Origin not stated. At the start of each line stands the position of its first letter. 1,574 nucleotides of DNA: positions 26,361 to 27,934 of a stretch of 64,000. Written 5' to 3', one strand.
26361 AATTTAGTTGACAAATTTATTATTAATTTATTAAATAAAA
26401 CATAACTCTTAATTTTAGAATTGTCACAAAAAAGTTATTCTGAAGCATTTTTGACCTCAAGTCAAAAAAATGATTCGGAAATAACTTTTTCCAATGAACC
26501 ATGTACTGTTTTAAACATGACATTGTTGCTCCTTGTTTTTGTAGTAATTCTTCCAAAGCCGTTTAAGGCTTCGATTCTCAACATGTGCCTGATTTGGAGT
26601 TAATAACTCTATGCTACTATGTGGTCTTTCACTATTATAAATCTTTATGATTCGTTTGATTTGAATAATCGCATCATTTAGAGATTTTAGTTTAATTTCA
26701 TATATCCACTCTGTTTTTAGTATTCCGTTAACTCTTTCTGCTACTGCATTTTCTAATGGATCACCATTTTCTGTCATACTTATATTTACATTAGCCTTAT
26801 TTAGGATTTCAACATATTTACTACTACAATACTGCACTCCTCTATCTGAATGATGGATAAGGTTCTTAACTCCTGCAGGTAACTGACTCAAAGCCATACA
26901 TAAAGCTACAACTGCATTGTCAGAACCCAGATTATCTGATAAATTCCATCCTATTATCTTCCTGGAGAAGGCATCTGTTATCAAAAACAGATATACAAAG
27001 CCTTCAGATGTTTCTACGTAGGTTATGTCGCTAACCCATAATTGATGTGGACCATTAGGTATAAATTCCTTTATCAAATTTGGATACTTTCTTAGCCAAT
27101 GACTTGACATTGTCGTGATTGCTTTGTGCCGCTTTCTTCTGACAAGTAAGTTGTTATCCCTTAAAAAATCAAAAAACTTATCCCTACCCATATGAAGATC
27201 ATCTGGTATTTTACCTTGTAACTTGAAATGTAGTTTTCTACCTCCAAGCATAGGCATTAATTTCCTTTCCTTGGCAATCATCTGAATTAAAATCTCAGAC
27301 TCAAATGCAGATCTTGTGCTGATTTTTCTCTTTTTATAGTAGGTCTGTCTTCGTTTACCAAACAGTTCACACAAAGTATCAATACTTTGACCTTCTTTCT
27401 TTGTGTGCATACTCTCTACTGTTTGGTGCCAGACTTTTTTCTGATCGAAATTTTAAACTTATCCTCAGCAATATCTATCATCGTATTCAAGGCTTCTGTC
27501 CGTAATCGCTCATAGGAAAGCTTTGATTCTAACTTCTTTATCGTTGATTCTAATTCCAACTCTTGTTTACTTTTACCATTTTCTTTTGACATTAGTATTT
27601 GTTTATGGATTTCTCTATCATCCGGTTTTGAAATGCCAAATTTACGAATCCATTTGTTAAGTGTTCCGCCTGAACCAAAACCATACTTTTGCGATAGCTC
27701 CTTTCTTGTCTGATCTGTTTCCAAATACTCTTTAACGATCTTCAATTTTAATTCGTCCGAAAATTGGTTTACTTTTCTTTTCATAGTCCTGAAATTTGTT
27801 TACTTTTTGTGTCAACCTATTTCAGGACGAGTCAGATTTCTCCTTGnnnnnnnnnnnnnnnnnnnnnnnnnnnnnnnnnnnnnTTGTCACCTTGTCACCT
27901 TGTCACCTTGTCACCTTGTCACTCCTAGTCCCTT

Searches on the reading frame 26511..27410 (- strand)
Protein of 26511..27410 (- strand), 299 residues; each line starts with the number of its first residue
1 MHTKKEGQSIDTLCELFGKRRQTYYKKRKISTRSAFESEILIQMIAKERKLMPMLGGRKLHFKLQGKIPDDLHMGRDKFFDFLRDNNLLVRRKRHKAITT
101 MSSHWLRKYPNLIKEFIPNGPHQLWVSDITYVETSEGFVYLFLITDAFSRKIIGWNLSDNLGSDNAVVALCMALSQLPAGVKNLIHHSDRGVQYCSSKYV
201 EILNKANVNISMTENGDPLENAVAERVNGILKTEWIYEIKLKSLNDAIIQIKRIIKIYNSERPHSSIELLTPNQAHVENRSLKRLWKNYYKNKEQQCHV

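Call 16: search_protein_families(library=pfam, proteins=[window:26511-27410:-], max_evalue=0.001)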
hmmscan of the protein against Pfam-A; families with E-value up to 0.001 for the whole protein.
window:26511-27410:- (299 aa): 3 families
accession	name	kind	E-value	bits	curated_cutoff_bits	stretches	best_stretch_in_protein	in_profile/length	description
PF00665.32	rve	-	2.5e-20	73.1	32.6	1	119-218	2-102/102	Integrase core domain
PF13683.12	rve_3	-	3.4e-18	65.6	26.5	1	208-272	3-67/67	Integrase core domain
PF13333.12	rve_2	-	3.5e-05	24.3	22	1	229-274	5-50/56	Integrase core domain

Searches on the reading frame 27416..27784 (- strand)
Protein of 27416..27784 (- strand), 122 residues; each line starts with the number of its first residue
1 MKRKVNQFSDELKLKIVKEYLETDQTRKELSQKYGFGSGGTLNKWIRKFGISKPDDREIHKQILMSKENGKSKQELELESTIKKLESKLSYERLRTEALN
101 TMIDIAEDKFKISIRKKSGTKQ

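Call 16: search_protein_families(library=pfam, proteins=[window:27416-27784:-], max_evalue=0.001)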
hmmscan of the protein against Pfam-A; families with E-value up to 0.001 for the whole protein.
window:27416-27784:- (122 aa): 2 families
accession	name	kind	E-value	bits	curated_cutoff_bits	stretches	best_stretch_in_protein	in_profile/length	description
PF01527.26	HTH_Tnp_1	-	7.7e-09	36.1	24.1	1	5-86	4-71/75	Transposase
PF13518.12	HTH_28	-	9.1e-05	22.9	25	1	13-50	2-37/52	Helix-turn-helix domain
